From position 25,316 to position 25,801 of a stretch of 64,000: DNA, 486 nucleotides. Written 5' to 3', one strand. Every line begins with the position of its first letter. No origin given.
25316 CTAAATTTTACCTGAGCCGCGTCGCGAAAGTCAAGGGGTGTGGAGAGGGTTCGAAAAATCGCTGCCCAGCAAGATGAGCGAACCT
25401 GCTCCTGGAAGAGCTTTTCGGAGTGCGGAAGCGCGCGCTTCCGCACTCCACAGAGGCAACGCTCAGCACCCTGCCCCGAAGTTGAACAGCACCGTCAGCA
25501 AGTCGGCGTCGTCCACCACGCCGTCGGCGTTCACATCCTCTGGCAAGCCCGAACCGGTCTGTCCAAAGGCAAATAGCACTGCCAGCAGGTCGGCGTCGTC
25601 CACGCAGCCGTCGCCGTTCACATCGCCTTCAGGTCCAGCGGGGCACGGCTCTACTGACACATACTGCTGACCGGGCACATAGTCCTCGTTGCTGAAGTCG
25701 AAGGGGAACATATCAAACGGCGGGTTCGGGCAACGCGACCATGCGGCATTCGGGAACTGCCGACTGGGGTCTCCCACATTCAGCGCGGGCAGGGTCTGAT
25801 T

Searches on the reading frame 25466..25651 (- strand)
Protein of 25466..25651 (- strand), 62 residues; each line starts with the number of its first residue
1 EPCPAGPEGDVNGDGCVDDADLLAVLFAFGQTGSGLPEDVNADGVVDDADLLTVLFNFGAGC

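Call 17: find_related_loci(query=A1, collection=genome_contigs, flank=3000)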
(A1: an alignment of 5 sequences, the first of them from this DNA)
Query A1 (62 aa) in genome_contigs; peptide patterns used: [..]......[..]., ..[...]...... (x = any residue, [..] = any of these).
583 stretches matched a pattern (row limit reached: there are more); 324 encode a relative of the query (tblastn E <= 1e-3); the best 80 are kept; 80 distinct loci.
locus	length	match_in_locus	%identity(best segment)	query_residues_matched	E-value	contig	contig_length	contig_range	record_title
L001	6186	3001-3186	87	1-62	5e-30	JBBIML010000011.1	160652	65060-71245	MAG: Armatimonadota bacterium isolate ETS170220_bin_231 NODE_50_length_160652_cov_3.62576, whole genome shotgun sequence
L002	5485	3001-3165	95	5-62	1e-29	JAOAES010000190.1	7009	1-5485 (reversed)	MAG: Fimbriimonadales bacterium isolate SKW266 k141_1467151, whole genome shotgun sequence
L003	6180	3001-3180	87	3-62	8e-30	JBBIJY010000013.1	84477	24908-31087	MAG: Armatimonadota bacterium isolate PFS170222_bin_173 NODE_238_length_84477_cov_14.210952, whole genome shotgun sequen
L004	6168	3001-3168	91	7-62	1e-29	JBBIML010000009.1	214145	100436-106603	MAG: Armatimonadota bacterium isolate ETS170220_bin_231 NODE_21_length_214145_cov_3.66404, whole genome shotgun sequence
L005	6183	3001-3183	91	6-62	1e-28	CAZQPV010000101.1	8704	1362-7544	MAG TPA_asm: uncultured Fimbriimonadales bacterium isolate binchicken_co30_141 genome assembly, contig: NODE_4864_length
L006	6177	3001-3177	81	4-62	1e-28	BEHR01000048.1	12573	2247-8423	Bacterium HR15 DNA, contig: NODE_1443_48, isolate: HRbin15, whole genome shotgun sequence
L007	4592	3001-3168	88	5-62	3e-28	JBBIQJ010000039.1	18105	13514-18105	MAG: Armatimonadota bacterium isolate EPF170215_bin_323 NODE_477_length_18105_cov_3.50017, whole genome shotgun sequence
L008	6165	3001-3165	89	8-62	1e-27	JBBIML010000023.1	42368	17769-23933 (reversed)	MAG: Armatimonadota bacterium isolate ETS170220_bin_231 NODE_681_length_42368_cov_3.6474, whole genome shotgun sequence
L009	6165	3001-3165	89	8-62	1e-27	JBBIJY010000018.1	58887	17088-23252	MAG: Armatimonadota bacterium isolate PFS170222_bin_173 NODE_406_length_58887_cov_14.307860, whole genome shotgun sequen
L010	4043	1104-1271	84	7-62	2e-27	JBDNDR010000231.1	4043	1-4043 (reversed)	MAG: Fimbriimonadales bacterium isolate RM_bin21_OCT21 C231, whole genome shotgun sequence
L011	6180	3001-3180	80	3-62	5e-27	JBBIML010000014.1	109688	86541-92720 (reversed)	MAG: Armatimonadota bacterium isolate ETS170220_bin_231 NODE_95_length_109688_cov_3.67709, whole genome shotgun sequence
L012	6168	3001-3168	85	7-62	5e-27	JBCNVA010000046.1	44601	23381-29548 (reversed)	MAG: Armatimonadota bacterium isolate DT_Bin_30 contig46, whole genome shotgun sequence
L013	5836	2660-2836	83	4-62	6e-27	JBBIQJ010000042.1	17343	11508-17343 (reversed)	MAG: Armatimonadota bacterium isolate EPF170215_bin_323 NODE_510_length_17343_cov_3.66978, whole genome shotgun sequence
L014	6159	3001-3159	91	7-62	9e-27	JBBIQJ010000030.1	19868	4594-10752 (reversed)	MAG: Armatimonadota bacterium isolate EPF170215_bin_323 NODE_426_length_19868_cov_3.06773, whole genome shotgun sequence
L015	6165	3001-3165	84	8-62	9e-27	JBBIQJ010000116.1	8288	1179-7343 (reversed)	MAG: Armatimonadota bacterium isolate EPF170215_bin_323 NODE_1261_length_8288_cov_3.41404, whole genome shotgun sequence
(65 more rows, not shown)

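Call 18: search_solved_structures(query=A1, max_evalue=1, show_alignments=2)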
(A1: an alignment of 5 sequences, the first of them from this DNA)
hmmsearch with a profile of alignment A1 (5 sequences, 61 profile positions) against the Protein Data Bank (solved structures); distinct sequences matched with E-value up to 1: 44.
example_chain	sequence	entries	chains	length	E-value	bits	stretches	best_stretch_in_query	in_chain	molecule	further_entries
2y3n_B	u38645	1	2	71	2.5e-06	30.3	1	8-58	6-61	CELLULOSOMAL FAMILY-48 PROCESSIVE GLYCOSIDE HYDROLASE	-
2jnk_A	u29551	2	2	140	3.1e-05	26.8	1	7-47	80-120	Hyalurononglucosaminidase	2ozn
5lxv_B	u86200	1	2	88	4.4e-05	26.3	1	6-50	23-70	Carbohydrate-binding protein WP_009985128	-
8ajy_B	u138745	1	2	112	0.00032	23.5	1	7-42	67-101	Dockerin from ScaH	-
4fl4_A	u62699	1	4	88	0.00097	22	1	4-51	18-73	Glycoside hydrolase family 9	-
4zcu_A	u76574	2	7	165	0.0034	20.3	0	34-59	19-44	Calcium-binding mitochondrial carrier protein SCaMC-1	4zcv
1daq_A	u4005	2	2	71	0.0044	19.9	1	7-51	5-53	ENDOGLUCANASE SS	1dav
2mte_A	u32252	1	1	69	0.0058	19.5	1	8-51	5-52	Cellulose 1,4-beta-cellobiosidase (reducing end) CelS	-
4n5x_A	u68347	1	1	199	0.0073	19.2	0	34-59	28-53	Calcium-binding mitochondrial carrier protein SCaMC-1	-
2ccl_B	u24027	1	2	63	0.0098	18.8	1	9-52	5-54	ENDO-1,4-BETA-XYLANASE Y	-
6kg9_A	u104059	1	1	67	0.015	18.2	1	4-52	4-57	And cellulose-binding endoglucanase family 9 CelL ortholog dockerin domain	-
4dh2_B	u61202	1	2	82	0.016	18.1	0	8-21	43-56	Dockerin type 1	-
2b59_B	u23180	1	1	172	0.019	17.9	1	8-59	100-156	Cellulosomal scaffolding protein A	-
1ohz_B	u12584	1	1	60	0.029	17.3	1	9-52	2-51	ENDO-1,4-BETA-XYLANASE Y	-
3kcp_A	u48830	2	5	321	0.039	16.9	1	8-59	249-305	Cellulosomal-scaffolding protein A | Cellulosome anchoring protein cohesin region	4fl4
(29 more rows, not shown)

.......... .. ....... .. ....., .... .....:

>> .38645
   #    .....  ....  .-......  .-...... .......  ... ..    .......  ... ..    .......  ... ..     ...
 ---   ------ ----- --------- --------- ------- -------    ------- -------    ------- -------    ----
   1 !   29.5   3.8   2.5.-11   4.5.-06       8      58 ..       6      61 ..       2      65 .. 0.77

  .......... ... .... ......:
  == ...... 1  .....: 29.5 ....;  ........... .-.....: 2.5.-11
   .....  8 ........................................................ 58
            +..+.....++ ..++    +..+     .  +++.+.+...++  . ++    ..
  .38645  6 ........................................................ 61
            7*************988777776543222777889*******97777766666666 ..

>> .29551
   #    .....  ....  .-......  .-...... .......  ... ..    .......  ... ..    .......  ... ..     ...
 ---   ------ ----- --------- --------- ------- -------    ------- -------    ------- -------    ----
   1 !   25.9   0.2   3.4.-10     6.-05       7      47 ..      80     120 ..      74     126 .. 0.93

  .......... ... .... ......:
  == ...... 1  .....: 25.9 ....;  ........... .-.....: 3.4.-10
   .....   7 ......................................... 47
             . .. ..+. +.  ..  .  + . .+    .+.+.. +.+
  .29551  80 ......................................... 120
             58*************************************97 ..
